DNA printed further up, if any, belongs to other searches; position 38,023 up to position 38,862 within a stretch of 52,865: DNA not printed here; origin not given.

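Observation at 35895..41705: Operon of a STAND-like SARP regulator with three DUF4242 domains, OsmC and a flavin oxidoreductase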

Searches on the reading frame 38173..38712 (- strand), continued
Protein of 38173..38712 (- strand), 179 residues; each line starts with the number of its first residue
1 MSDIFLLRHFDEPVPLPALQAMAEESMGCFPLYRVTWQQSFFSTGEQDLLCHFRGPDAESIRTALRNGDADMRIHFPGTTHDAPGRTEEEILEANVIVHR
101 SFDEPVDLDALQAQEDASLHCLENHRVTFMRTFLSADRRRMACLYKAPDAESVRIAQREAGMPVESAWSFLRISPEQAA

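Call 20: find_related_loci(query=A1, collection=genome_contigs, flank=10000)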
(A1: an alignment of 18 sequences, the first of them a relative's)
Query A1 (179 aa) in genome_contigs; peptide patterns used: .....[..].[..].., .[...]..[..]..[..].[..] (x = any residue, [..] = any of these).
326 stretches matched a pattern; 251 encode a relative of the query (tblastn E <= 1e-3); the best 80 are kept; 80 distinct loci.
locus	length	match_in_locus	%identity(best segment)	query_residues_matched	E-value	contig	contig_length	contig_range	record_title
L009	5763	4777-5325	64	1-176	2e-74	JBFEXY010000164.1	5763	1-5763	MAG: Woeseiaceae bacterium isolate Mix_mud09.2021.07.33 k141_110319_length_5763_cov_33.1994, whole genome shotgun sequen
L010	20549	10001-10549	60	1-176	4e-70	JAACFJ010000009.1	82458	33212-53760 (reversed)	MAG: Gammaproteobacteria bacterium isolate bin.62 scaffold_318, whole genome shotgun sequence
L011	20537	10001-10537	59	1-179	5e-68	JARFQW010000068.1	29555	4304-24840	MAG: Gammaproteobacteria bacterium isolate MAG_Ve_Sed_34 k141_3211188, whole genome shotgun sequence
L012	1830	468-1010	53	1-174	1e-62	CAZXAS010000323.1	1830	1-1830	MAG TPA_asm: uncultured Steroidobacteraceae bacterium isolate binchicken_co242_7 genome assembly, contig: NODE_67850_len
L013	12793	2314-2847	54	1-178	1e-60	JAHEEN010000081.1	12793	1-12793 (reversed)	MAG: Rhodospirillaceae bacterium isolate Ww273 NODE_10998_length_12793_cov_4.312184, whole genome shotgun sequence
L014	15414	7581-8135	53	1-176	2e-58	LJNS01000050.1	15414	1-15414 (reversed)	MAG: Gammaproteobacteria bacterium SG8_30 WOR_8-12_3470, whole genome shotgun sequence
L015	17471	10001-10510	52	1-170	8e-58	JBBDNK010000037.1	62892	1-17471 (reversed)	MAG: Aquisalimonadaceae bacterium isolate LejiaB_62_64 Lejia_B_597_length_62892_cov_41, whole genome shotgun sequence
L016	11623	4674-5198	52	1-175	4e-58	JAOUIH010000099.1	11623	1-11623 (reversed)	MAG: Gammaproteobacteria bacterium isolate 4_1_Oct_SF_Bin22 4_1_Oct_SF_Bin22_scaffold_1963_c1, whole genome shotgun sequ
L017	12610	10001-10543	53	1-174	1e-57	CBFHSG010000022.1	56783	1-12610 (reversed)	MAG: Woeseiaceae bacterium isolate AGTU_64_bin_15_strict genome assembly, contig: AGTU_64_bin_15_strict_c22, whole genom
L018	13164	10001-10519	53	1-175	1e-57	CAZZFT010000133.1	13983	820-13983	MAG TPA_asm: uncultured Spirochaetales bacterium isolate SRP214966_co7_42 genome assembly, contig: NODE_3745_length_1398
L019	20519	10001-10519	53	2-175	1e-55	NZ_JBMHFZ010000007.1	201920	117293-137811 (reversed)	Halomonas sp. C05BenzN 7, whole genome shotgun sequence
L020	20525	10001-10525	51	1-175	3e-55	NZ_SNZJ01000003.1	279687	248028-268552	Halomonas ventosae strain CECT 5797 Ga0244606_103, whole genome shotgun sequence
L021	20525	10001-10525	50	1-175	6e-55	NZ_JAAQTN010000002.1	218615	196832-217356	Billgrantia desiderata strain FB2 contig2, whole genome shotgun sequence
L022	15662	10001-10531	54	1-169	7e-55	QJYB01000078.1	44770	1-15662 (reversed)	MAG: Gammaproteobacteria bacterium isolate SZUA-309 scaffold_811, whole genome shotgun sequence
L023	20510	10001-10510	51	1-170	2e-54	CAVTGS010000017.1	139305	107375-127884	MAG: uncultured beta proteobacterium isolate MFD06435.bin.2.8 genome assembly, contig: contig_31211, whole genome shotgu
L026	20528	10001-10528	52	1-176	2e-54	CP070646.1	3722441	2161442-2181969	MAG: Gammaproteobacteria bacterium isolate bin89 chromosome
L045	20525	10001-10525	49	1-175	4e-51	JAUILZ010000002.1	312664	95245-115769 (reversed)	MAG: Gammaproteobacteria bacterium isolate Co_bin.66 NODE_335_length_312664_cov_1.984696, whole genome shotgun sequence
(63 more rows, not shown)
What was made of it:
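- On SARP family: The relatives are Gamma-, Beta- and Alphaproteobacteria (call 20).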

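Call 26: search_solved_structures(query=A1, max_evalue=10, show_alignments=3)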
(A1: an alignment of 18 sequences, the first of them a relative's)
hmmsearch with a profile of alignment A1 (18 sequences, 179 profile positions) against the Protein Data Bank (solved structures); distinct sequences matched with E-value up to 10: 4.
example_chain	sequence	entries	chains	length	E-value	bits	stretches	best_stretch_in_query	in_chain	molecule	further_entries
4hhu_A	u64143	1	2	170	0.057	16.2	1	20-80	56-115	OR280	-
4ney_A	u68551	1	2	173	0.53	13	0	43-80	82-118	Engineered protein OR277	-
9p1o_A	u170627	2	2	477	1.1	12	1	30-159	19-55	FAD-binding oxidoreductase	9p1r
21fy_C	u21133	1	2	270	1.4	11.6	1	38-80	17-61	PptA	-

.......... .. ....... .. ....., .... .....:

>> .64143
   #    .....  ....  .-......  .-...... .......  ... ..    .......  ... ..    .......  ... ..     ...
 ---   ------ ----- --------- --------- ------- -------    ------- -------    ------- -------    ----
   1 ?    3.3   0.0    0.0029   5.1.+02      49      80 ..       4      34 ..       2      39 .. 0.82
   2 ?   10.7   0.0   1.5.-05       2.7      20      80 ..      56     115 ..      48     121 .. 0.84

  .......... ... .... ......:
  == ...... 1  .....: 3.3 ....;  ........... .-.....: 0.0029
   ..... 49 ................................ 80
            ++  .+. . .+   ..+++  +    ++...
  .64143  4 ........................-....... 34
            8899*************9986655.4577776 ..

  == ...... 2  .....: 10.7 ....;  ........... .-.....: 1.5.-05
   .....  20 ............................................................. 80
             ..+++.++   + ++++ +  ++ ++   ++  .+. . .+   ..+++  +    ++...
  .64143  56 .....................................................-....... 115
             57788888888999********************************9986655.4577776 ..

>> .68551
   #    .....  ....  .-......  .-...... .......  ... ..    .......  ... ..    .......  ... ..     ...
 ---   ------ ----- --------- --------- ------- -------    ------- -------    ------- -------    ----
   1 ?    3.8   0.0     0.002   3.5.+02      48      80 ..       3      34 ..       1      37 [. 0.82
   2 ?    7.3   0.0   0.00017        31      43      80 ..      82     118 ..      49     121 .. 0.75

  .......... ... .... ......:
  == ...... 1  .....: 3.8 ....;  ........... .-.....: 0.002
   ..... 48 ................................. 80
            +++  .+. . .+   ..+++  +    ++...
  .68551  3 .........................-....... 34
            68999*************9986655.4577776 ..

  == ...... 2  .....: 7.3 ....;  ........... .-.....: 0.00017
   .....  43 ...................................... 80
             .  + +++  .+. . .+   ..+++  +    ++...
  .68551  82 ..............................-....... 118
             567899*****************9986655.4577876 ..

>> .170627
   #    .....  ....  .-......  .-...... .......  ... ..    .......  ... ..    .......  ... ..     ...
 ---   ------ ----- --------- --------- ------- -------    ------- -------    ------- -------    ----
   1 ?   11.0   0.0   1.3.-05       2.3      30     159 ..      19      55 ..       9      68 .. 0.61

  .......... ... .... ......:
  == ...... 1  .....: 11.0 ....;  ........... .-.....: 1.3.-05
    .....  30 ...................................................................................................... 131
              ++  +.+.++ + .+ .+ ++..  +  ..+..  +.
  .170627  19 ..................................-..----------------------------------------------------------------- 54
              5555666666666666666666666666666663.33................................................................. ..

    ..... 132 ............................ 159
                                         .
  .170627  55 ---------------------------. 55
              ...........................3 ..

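Call 38: search_protein_families(library=pfam, proteins=[L004:5719-8004:+, L005:10567-11157:+, L006:4231-4521:+, L007:2302-3231:-, L006:4600-6534:+], max_evalue=0.01)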
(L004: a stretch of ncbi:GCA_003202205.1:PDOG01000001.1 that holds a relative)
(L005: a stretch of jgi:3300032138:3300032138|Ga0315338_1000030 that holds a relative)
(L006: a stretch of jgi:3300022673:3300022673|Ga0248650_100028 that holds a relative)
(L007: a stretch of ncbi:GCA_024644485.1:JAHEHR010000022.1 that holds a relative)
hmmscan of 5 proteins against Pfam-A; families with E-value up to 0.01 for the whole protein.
L004:5719-8004:+ (761 aa): 0 families

L005:10567-11157:+ (196 aa): 1 family
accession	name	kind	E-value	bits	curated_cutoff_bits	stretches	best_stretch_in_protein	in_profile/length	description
PF14026.12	SCO4226-like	-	8e-14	52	28.5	2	36-94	12-71/76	Nickel responsive protein SCO4226-like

L006:4231-4521:+ (96 aa): 1 family
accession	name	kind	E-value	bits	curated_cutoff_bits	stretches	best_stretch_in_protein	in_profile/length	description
PF14026.12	SCO4226-like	-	0.003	18.2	28.5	1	32-81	25-74/76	Nickel responsive protein SCO4226-like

L007:2302-3231:- (309 aa): 2 families
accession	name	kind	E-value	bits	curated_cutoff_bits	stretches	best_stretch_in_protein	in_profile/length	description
PF03171.26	2OG-FeII_Oxy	-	1e-29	103.3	23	1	157-257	3-101/101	2OG-Fe(II) oxygenase superfamily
PF14226.12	DIOX_N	-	8.1e-28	97.9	27.3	1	5-98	1-100/117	non-haem dioxygenase in morphine synthesis N-terminal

L006:4600-6534:+ (644 aa): 13 families
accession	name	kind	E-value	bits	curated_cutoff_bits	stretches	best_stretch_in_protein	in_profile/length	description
PF03704.23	BTAD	-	1.9e-22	80.7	22.1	1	110-235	26-146/146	Bacterial transcriptional activator domain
PF14559.12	TPR_19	-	4.9e-12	46.4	25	1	529-591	4-66/68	Tetratricopeptide repeat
PF07719.23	TPR_2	-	3e-11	43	27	1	483-515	2-34/34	Tetratricopeptide repeat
PF13431.12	TPR_17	-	9.6e-09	35.3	24.4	0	428-447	2-21/34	Tetratricopeptide repeat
PF00515.34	TPR_1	-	2.6e-06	27.4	27.8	0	486-515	5-34/34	Tetratricopeptide repeat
PF12895.13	ANAPC3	-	2.8e-06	28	27.2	1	497-576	4-81/82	Anaphase-promoting complex, cyclosome, subunit 3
PF13428.12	TPR_14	-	6.2e-06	26.8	23.5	0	484-517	3-36/44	Tetratricopeptide repeat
PF13181.12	TPR_8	-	2.6e-05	24.5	25.7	0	518-548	3-33/34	Tetratricopeptide repeat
PF13374.12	TPR_10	-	5.3e-05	23.5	27.5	0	488-509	8-29/42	Tetratricopeptide repeat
PF13432.12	TPR_16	-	9.7e-05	23.2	32.7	1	465-515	14-64/65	Tetratricopeptide repeat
PF17874.7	TPR_MalT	-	0.0015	18.3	45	1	465-578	139-267/336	MalT-like TPR region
PF13414.12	TPR_11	-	0.0025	17.9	26.8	0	428-446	17-35/42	TPR repeat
PF13424.12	TPR_12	-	0.0026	18.4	30.1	0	522-576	9-70/77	Tetratricopeptide repeat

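Call 52: predict_structure(alignment_id=A2)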
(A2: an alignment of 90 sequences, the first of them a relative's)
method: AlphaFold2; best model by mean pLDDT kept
length: 179 residues; sequences in the alignment: 90
mean_pLDDT: 92.3   pTM: 0.86
mean pLDDT of the five models: 92.3, 91.4, 91.1, 90.9, 89.7
residues with pLDDT >= 90: 137; 70-90: 39; 50-70: 3; < 50: 0
segments of 3 or more residues with pLDDT < 50: none
pLDDT, mean of each block of 10 residues (from residue 1): 95 93 86 94 96 96 92 94 93 96 89 84 94 95 97 94 92 78
secondary structure, 60 per line:
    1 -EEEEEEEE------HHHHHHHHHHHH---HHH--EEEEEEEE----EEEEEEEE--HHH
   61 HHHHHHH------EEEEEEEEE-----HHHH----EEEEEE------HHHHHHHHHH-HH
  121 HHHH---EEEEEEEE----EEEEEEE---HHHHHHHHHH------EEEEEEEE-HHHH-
elements in order: E2-9 H16-27 E36-43 E48-55 H58-67 E74-82 H88-91 E96-101 H108-117 H119-124 E128-135 E140-146 H150-159 E166-173 H175-178

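Call 54: fold_search(model_id=the predicted structure, library=pdb)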
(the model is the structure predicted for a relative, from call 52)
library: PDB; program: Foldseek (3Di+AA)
matches with E <= 10: 1617; with E <= 0.001: 58
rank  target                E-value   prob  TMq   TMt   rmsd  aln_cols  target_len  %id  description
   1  4ney_B                1.8e-06  1.00  0.30  0.30  12.4       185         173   14  Crystal Structure of an engineered protein with ferredoxin fold, Northeast Structural Genomics Consortium (NESG) Targe (released 2014-01-15)
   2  9mhq_E                2.1e-06  1.00  0.55  0.48   6.2       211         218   10  G169V variant of Streptomyces coelicolor coproheme decarboxylase in complex with Monovinyl, Monopropionate Deuteroheme (released 2025-10-22)
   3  9mhq_A                8.5e-06  1.00  0.57  0.49   6.1       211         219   10  G169V variant of Streptomyces coelicolor coproheme decarboxylase in complex with Monovinyl, Monopropionate Deuteroheme (released 2025-10-22)
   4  6vsa_V                1.2e-05  1.00  0.48  0.39   7.5       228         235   11  Single particle reconstruction of HemQ from Geobacillus based on data acquired in the presence of substantial aberrati (released 2020-02-19)
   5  1t0t_V                1.8e-05  1.00  0.46  0.38   7.7       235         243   11  Crystallographic structure of a putative chlorite dismutase (released 2004-08-24)
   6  9mhq_B                1.9e-05  1.00  0.56  0.48   6.1       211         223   10  G169V variant of Streptomyces coelicolor coproheme decarboxylase in complex with Monovinyl, Monopropionate Deuteroheme (released 2025-10-22)
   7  7q4f_A                2.0e-05  1.00  0.53  0.44   6.5       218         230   12  Structure of coproheme decarboxylase from Corynebacterium dipththeriae W183Y mutant in complex with coproheme (released 2022-02-23)
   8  3dtz_D                2.6e-05  1.00  0.54  0.46   6.3       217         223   11  Crystal structure of Putative Chlorite dismutase TA0507 (released 2008-08-05)
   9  3dtz_B                2.9e-05  1.00  0.55  0.47   6.3       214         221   10  Crystal structure of Putative Chlorite dismutase TA0507 (released 2008-08-05)
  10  3dtz_C                2.9e-05  1.00  0.53  0.47   6.3       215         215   11  Crystal structure of Putative Chlorite dismutase TA0507 (released 2008-08-05)
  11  5t2k_C                3.1e-05  1.00  0.48  0.39   7.8       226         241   10  Geobacillus stearothermophilus HemQ with Manganese-Coproporphyrin III (released 2017-01-18)
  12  3dtz_A                3.3e-05  1.00  0.52  0.45   6.4       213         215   10  Crystal structure of Putative Chlorite dismutase TA0507 (released 2008-08-05)
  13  2pgc_C                3.5e-05  1.00  0.53  0.49   5.9       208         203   10  Crystal structure of a a marine metagenome protein (jcvi_pep_1096685590403) from uncultured marine organism at 2.53 A  (released 2007-04-24)
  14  2pgc_A                4.5e-05  1.00  0.53  0.48   5.9       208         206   10  Crystal structure of a a marine metagenome protein (jcvi_pep_1096685590403) from uncultured marine organism at 2.53 A  (released 2007-04-24)
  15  5t2k_B                4.5e-05  1.00  0.50  0.40   7.3       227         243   10  Geobacillus stearothermophilus HemQ with Manganese-Coproporphyrin III (released 2017-01-18)
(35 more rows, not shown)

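Call 67: search_protein_families(library=pfam, proteins=[L026:632-2818:-, L026:3179-3403:+], max_evalue=0.01)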
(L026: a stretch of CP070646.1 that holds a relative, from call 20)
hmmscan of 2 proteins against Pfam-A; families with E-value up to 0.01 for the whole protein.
L026:632-2818:- (728 aa): 11 families
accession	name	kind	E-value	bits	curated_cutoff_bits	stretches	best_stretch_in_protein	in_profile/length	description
PF07992.20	Pyr_redox_2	-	8.6e-15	55.4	26.1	1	203-421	2-191/291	Pyridine nucleotide-disulphide oxidoreductase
PF00743.25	FMO-like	-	4.8e-14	52.1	22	1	205-405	5-217/532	Flavin-binding monooxygenase-like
PF13738.12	Pyr_redox_3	-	4.4e-12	46.3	30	1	205-404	1-197/305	Pyridine nucleotide-disulphide oxidoreductase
PF13450.12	NAD_binding_8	-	1.4e-10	41.7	21.9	1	206-259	1-53/68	NAD(P)-binding Rossmann-like domain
PF14026.12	SCO4226-like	-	7.5e-08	32.9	28.5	1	21-64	18-64/76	Nickel responsive protein SCO4226-like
PF13434.12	Lys_Orn_oxgnase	-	2.2e-07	30.8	21.3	1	274-398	90-215/339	L-lysine 6-monooxygenase/L-ornithine 5-monooxygenase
PF03486.20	HI0933_like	-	2.9e-05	24.1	50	0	203-237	2-36/244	HI0933-like protein Rossmann domain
PF13454.12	NAD_binding_9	-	0.00017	22.1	21.8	0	205-293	1-107/155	FAD-NAD(P)-binding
PF02826.25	2-Hacid_dh_C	-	0.00018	21.4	25.1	0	360-404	21-69/178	D-isomer specific 2-hydroxyacid dehydrogenase, NAD binding domain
PF00070.33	Pyr_redox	-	0.0014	19.5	22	0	373-409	1-36/82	Pyridine nucleotide-disulphide oxidoreductase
PF01266.30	DAO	-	0.0019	18.2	27.9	0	203-238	1-37/353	FAD dependent oxidoreductase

L026:3179-3403:+ (74 aa): 1 family
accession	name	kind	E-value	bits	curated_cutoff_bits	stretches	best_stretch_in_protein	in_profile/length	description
PF06568.16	DUF1127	-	2.6e-08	33.9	23.3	1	30-63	3-36/37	Domain of unknown function (DUF1127)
